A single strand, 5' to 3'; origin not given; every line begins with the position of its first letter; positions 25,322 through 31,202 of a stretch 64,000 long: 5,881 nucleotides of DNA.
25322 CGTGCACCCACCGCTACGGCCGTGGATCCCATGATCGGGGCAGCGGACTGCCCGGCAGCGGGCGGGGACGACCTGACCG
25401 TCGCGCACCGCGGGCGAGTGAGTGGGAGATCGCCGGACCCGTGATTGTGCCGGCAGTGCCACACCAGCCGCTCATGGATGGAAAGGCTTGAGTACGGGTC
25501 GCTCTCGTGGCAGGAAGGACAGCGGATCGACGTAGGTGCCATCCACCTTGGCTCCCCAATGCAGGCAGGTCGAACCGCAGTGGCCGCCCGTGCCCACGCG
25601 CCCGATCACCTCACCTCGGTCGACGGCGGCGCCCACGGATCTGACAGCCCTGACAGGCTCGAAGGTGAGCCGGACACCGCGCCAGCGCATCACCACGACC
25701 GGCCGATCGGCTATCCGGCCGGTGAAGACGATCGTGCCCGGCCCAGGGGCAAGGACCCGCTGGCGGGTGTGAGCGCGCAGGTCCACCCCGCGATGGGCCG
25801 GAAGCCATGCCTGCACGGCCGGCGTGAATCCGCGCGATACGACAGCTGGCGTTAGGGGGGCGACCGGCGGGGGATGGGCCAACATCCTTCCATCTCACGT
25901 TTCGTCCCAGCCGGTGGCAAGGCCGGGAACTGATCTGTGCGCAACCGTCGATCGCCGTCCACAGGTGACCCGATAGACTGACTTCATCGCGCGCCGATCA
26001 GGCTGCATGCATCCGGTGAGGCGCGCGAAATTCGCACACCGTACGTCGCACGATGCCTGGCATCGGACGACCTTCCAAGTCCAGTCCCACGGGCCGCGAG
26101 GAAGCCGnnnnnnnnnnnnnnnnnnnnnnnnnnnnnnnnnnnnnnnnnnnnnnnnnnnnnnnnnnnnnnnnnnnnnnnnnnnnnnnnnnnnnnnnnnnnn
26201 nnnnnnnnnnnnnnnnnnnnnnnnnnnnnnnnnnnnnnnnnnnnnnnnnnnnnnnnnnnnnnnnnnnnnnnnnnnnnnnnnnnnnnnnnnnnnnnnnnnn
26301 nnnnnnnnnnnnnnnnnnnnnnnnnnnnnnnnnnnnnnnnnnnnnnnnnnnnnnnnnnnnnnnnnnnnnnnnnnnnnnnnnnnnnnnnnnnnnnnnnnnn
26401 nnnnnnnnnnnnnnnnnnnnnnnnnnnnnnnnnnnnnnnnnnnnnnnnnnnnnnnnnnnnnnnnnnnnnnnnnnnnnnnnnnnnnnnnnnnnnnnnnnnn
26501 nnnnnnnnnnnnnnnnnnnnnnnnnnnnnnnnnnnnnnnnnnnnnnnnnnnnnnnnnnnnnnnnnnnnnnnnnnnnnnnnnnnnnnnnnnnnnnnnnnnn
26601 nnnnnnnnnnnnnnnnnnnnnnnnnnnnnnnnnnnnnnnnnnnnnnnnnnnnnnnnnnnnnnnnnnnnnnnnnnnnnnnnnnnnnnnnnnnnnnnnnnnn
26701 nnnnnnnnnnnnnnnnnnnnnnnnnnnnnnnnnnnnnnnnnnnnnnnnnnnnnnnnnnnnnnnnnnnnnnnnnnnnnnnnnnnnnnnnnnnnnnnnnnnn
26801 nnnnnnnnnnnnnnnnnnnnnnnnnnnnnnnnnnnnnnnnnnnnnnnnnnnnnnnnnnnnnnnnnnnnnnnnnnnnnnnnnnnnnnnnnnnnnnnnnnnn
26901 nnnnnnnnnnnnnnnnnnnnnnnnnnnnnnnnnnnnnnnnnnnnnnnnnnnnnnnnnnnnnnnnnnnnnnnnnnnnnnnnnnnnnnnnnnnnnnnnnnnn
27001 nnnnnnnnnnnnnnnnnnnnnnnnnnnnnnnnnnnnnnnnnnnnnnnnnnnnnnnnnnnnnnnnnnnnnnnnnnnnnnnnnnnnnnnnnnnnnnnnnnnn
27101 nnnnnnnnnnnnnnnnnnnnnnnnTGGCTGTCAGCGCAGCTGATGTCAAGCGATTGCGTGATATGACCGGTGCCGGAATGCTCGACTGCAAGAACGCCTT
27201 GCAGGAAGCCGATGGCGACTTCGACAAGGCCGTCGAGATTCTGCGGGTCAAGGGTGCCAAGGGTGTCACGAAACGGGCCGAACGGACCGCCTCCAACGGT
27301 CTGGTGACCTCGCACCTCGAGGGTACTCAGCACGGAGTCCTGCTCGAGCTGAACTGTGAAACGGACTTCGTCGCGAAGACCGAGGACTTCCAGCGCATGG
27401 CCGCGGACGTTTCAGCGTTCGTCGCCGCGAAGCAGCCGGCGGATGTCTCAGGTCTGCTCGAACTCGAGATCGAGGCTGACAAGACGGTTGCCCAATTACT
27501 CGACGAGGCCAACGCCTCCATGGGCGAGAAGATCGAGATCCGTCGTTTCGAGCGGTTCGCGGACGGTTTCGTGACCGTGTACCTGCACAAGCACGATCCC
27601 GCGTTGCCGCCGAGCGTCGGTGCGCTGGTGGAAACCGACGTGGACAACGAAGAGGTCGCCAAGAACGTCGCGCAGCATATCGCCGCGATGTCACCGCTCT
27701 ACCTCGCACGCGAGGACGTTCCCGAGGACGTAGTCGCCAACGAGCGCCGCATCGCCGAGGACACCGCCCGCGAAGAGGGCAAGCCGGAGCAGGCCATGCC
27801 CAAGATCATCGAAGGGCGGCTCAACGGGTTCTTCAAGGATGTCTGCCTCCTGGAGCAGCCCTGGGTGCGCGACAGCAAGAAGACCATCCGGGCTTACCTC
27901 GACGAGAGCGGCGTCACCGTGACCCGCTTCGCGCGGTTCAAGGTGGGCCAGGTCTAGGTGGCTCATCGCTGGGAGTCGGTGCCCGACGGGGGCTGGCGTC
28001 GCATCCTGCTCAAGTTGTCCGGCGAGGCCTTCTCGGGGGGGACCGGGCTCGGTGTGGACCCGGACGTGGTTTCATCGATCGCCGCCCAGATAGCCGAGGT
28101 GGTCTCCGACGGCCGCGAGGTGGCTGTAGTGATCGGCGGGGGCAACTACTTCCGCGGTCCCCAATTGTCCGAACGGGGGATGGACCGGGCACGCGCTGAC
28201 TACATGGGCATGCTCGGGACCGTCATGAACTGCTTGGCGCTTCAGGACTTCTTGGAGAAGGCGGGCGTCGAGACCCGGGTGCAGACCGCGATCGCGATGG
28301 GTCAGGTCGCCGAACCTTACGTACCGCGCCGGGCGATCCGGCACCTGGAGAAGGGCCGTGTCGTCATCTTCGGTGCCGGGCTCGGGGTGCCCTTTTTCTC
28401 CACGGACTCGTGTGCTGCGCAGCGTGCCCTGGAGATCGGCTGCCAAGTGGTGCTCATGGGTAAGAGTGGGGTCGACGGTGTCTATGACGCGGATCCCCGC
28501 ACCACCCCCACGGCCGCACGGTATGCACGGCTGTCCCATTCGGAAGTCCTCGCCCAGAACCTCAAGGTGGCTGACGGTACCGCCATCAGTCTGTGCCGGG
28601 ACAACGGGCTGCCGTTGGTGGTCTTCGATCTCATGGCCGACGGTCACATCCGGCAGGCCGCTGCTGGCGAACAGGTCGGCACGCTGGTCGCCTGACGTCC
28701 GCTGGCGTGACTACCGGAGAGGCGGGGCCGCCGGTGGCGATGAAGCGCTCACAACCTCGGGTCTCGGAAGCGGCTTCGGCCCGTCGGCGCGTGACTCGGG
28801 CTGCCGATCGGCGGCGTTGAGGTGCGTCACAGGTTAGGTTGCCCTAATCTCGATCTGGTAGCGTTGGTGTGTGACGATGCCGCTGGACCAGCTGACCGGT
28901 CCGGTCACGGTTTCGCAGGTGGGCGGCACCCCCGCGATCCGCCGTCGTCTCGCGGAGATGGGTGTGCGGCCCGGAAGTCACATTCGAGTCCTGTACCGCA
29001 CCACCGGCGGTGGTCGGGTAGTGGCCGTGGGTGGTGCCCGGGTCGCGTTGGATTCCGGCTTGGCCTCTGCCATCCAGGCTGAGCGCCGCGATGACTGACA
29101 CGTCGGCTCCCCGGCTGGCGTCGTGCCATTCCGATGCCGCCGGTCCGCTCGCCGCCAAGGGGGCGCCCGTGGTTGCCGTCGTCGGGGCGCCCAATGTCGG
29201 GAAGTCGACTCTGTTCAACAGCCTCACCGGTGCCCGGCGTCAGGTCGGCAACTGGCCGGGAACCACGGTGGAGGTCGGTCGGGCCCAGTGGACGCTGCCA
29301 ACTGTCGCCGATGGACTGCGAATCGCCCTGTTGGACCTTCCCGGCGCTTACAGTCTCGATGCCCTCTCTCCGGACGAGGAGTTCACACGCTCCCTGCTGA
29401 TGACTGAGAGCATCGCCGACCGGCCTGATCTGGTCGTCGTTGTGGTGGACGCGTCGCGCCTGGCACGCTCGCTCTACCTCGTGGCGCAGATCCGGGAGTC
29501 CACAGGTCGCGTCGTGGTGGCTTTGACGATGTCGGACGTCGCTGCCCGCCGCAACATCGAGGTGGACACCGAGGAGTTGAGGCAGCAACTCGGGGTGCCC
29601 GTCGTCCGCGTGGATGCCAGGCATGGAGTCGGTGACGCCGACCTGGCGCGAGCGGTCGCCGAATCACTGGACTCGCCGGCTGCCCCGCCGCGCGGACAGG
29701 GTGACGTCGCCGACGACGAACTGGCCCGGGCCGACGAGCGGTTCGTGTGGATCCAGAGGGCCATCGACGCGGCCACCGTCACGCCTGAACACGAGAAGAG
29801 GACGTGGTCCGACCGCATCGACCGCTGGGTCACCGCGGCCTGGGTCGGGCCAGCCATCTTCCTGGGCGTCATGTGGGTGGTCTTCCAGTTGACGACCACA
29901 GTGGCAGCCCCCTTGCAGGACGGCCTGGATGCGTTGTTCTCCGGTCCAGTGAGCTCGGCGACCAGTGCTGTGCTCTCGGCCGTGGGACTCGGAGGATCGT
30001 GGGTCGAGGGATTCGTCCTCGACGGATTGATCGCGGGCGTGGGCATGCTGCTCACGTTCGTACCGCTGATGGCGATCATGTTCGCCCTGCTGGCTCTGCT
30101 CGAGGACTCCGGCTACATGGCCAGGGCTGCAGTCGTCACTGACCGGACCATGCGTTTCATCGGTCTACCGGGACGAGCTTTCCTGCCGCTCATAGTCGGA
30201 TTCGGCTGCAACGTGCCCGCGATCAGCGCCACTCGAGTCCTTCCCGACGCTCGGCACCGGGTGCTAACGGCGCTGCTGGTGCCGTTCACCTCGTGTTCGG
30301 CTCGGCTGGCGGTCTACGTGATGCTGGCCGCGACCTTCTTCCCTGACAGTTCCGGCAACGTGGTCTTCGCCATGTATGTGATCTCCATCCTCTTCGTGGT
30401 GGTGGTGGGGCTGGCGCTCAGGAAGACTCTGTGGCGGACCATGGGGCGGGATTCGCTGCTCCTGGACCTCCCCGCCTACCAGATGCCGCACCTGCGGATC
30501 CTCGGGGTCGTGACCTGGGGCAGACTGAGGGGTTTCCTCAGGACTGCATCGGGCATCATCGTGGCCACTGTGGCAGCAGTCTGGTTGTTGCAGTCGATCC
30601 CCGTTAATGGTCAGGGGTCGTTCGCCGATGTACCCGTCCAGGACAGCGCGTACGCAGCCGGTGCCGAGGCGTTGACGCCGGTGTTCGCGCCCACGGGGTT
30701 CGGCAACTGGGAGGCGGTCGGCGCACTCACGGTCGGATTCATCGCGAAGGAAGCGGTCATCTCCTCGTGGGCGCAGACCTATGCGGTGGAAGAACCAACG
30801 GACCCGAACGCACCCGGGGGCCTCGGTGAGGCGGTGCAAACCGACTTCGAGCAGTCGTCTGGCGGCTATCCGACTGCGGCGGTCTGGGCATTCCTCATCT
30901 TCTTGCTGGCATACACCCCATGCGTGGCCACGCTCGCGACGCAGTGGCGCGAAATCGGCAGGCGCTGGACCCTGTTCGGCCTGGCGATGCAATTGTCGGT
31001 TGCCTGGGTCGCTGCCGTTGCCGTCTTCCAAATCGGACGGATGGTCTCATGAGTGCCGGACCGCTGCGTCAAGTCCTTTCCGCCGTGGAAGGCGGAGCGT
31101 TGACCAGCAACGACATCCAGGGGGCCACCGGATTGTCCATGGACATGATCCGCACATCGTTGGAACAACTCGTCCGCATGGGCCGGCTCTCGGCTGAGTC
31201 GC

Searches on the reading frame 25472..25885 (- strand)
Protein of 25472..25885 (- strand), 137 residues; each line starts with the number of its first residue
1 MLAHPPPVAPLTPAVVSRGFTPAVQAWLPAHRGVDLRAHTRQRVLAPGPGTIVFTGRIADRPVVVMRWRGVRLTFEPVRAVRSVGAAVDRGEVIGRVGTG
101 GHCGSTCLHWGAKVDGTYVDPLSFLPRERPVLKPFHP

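Call 96: search_protein_families(library=pfam, proteins=[window:25472-25885:-], max_evalue=0.0001)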
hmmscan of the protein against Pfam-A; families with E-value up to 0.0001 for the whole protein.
window:25472-25885:- (137 aa): 1 family
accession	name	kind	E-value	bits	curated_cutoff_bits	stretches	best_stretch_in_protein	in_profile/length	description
PF01551.29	Peptidase_M23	-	7.4e-12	45.7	28.7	1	30-121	2-96/96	Peptidase family M23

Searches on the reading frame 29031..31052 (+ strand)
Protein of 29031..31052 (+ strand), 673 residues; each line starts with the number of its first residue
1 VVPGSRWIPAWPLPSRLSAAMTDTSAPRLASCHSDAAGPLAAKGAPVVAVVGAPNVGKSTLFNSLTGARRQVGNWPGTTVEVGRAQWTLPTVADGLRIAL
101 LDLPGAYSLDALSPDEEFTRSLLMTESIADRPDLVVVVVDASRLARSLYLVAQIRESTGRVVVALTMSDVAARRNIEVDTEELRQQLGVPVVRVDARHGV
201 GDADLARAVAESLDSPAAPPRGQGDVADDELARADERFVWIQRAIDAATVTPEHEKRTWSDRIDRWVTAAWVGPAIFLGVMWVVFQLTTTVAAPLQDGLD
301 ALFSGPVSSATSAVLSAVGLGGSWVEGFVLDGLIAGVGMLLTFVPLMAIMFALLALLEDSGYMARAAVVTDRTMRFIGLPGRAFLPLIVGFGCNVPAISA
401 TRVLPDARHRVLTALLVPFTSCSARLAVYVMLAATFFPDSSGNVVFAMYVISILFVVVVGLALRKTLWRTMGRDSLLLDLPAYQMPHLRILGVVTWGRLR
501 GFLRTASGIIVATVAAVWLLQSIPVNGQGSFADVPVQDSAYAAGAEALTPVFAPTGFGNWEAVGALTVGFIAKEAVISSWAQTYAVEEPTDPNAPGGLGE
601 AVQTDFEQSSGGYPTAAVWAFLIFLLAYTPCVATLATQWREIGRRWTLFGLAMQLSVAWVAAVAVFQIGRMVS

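Call 96: search_protein_families(library=pfam, proteins=[window:29031-31052:+], max_evalue=0.0001)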
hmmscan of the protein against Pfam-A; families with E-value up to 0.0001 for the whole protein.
window:29031-31052:+ (673 aa): 4 families
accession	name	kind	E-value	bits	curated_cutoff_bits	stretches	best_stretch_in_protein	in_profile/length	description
PF02421.24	FeoB_N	-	4.2e-48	163.2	27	1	48-208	3-155/156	Ferrous iron transport protein B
PF07670.19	Gate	-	5.5e-34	117.2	29.6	2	340-435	1-103/104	Nucleoside recognition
PF01926.29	MMR_HSR1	-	1.8e-18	67.1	21.9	1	48-162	2-108/113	50S ribosome-binding GTPase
PF07664.17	FeoB_C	-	1.1e-11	44.7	26.6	1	445-498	1-54/54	Ferrous iron transport protein B C terminus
